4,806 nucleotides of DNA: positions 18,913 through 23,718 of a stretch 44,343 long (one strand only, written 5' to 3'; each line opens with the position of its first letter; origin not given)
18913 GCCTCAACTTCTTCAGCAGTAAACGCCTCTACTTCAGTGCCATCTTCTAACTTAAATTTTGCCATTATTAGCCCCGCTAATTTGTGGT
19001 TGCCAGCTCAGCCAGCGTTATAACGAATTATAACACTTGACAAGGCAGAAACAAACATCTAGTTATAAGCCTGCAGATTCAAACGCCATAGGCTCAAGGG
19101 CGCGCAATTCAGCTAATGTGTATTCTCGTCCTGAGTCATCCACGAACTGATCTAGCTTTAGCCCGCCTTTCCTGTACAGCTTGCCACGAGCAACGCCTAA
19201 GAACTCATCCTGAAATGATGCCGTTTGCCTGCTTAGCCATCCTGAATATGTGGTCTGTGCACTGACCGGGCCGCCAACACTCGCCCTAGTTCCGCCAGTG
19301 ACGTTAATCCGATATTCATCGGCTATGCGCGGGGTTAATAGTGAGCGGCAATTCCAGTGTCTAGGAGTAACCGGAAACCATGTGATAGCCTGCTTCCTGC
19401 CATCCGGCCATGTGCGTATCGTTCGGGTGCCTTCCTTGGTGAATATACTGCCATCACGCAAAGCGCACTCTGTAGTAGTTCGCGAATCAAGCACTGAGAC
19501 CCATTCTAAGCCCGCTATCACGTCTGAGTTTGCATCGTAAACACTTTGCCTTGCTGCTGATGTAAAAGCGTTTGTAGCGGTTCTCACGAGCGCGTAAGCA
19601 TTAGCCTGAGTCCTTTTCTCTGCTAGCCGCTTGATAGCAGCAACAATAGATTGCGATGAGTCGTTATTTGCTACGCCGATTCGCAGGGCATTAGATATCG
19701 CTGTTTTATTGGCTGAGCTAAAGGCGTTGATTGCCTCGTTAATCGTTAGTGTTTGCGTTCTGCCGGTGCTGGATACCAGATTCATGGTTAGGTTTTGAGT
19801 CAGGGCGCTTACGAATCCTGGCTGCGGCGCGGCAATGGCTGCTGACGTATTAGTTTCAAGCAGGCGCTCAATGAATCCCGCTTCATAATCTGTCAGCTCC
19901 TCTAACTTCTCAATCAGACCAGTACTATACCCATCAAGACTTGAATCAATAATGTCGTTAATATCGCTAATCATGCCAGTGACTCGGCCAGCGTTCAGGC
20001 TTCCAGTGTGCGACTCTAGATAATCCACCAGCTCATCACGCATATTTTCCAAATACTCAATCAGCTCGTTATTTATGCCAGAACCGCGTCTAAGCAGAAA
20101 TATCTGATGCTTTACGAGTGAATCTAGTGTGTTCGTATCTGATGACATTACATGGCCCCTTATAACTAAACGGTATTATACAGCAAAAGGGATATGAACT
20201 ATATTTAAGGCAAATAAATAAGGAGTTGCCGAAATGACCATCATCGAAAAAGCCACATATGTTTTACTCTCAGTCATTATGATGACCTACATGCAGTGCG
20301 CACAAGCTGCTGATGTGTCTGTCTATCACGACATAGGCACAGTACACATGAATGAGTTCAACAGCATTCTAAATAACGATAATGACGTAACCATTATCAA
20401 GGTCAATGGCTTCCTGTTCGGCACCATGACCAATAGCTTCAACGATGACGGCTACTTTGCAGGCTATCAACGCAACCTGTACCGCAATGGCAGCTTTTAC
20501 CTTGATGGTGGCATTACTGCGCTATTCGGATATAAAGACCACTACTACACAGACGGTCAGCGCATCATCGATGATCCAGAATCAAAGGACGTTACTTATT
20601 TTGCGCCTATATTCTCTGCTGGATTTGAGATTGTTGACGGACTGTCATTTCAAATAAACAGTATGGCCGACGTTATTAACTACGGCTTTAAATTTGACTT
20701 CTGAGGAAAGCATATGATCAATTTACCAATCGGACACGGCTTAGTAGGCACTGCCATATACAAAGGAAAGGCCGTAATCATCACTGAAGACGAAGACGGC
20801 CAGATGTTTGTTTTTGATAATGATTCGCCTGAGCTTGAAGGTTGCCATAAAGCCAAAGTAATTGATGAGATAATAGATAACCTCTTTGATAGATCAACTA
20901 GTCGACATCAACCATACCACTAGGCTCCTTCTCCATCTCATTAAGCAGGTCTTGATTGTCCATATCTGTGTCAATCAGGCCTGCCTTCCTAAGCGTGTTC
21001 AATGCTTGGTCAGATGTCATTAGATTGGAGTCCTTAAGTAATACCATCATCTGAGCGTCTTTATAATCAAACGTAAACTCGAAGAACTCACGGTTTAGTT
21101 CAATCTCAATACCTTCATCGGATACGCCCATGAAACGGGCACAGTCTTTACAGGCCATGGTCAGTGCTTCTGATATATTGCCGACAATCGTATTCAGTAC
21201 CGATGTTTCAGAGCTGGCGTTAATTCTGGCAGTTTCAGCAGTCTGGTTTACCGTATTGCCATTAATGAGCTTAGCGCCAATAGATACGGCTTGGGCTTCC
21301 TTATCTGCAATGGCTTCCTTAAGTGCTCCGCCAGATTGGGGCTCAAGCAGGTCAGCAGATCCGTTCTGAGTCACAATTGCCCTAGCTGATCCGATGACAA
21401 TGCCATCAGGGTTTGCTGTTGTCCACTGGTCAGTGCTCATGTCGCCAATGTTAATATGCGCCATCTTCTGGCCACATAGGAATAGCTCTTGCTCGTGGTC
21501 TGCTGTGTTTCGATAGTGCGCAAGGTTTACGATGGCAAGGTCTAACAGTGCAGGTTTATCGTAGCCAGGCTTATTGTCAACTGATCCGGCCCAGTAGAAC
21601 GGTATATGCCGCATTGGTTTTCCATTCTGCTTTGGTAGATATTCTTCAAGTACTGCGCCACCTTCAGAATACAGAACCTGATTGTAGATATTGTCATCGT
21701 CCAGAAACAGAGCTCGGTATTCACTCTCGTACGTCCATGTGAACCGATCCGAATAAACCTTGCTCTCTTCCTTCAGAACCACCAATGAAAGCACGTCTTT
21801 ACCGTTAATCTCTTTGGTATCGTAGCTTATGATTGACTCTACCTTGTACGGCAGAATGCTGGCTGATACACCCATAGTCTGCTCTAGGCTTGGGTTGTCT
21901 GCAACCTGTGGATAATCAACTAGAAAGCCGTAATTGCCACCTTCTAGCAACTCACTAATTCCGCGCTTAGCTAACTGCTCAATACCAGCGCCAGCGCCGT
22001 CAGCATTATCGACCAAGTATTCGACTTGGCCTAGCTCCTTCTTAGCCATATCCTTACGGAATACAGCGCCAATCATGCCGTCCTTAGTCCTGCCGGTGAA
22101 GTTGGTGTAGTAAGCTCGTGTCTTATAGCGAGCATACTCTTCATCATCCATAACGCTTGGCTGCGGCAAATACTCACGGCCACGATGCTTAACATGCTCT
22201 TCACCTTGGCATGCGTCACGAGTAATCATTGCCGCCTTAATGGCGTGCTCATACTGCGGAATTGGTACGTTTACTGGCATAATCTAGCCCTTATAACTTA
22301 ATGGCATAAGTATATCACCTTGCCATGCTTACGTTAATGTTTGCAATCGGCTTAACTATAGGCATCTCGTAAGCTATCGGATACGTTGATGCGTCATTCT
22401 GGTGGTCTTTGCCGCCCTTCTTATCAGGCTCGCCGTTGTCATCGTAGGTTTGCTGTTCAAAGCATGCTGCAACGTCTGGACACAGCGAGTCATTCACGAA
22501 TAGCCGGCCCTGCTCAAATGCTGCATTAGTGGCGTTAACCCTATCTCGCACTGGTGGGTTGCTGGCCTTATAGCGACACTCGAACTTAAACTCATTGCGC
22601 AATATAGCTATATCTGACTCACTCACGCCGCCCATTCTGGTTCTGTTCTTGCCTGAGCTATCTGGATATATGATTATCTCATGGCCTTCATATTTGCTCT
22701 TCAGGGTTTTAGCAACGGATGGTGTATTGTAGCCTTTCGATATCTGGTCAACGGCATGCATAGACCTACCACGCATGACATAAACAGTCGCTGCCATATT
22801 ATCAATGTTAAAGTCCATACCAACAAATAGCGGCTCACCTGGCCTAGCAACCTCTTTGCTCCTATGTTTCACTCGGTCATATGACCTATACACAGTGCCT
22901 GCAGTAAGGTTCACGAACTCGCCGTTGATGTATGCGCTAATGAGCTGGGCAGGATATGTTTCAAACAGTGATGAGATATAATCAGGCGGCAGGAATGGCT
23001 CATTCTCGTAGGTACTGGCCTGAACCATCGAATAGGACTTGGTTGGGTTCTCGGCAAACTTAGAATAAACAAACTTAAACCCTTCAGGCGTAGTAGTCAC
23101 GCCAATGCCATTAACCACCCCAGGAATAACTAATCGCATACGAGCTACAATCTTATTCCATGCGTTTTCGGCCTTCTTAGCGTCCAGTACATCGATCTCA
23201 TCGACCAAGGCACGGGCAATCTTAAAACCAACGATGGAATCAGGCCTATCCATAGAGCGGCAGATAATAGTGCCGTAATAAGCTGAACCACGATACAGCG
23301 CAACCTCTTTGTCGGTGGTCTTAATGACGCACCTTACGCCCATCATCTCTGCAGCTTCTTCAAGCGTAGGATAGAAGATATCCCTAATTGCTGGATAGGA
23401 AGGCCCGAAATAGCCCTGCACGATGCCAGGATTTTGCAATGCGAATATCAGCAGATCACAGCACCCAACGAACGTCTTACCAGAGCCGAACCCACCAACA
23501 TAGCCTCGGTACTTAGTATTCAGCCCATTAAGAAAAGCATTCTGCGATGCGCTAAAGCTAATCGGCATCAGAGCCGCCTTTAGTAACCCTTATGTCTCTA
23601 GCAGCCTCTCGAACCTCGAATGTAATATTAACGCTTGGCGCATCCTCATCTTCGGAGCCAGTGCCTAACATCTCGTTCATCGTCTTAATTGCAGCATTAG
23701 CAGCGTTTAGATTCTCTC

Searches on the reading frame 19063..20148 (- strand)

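Call 84: search_protein_families(library=ncbifam, proteins=[window:19063-20148:-], max_evalue=0.01)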
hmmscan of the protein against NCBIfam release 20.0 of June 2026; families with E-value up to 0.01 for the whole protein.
window:19063-20148:- (361 aa): 1 family
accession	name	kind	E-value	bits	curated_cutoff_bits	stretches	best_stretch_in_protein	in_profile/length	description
TIGR01641.1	phageSPP1_gp7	domain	1e-09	38.7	39.65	1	152-237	2-84/109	minor capsid protein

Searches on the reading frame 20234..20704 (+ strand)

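Call 32: search_protein_families(library=phrogs, proteins=[window:20234-20704:+], max_evalue=0.001)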
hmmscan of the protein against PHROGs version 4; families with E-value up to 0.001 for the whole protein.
window:20234-20704:+ (156 aa): 1 family
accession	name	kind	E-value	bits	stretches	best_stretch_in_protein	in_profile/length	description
phrog_3600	-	moron, auxiliary metabolic gene and host takeover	1.7e-11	44.8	1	6-104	160-265/315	antimicrobial peptide resistance and lipid A acylation protein PagP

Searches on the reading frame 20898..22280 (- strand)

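Call 78: search_protein_families(library=pfam, proteins=[window:20898-22280:-], max_evalue=0.01)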
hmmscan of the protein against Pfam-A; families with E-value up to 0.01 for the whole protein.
window:20898-22280:- (460 aa): 1 family
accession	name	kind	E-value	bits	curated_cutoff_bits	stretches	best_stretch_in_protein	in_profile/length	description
PF13264.11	DUF4055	-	8.3e-23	81.5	25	1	245-384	2-140/140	Domain of unknown function (DUF4055)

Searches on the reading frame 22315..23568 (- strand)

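Call 78: search_protein_families(library=pfam, proteins=[window:22315-23568:-], max_evalue=0.01)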
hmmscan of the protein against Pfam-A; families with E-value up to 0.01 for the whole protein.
window:22315-23568:- (417 aa): 3 families
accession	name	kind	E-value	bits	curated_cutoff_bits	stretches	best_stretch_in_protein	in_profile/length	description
PF03237.21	Terminase_6N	-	3.8e-21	76.2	22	1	23-228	2-209/215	Terminase large subunit, T4likevirus-type, N-terminal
PF17289.8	Terminase_6C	-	6.9e-15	55.8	22.6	1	249-398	1-152/155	Terminase RNaseH-like domain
PF04466.19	Terminase_3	-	5.4e-05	23.3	23.2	1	18-204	2-186/201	Phage terminase large subunit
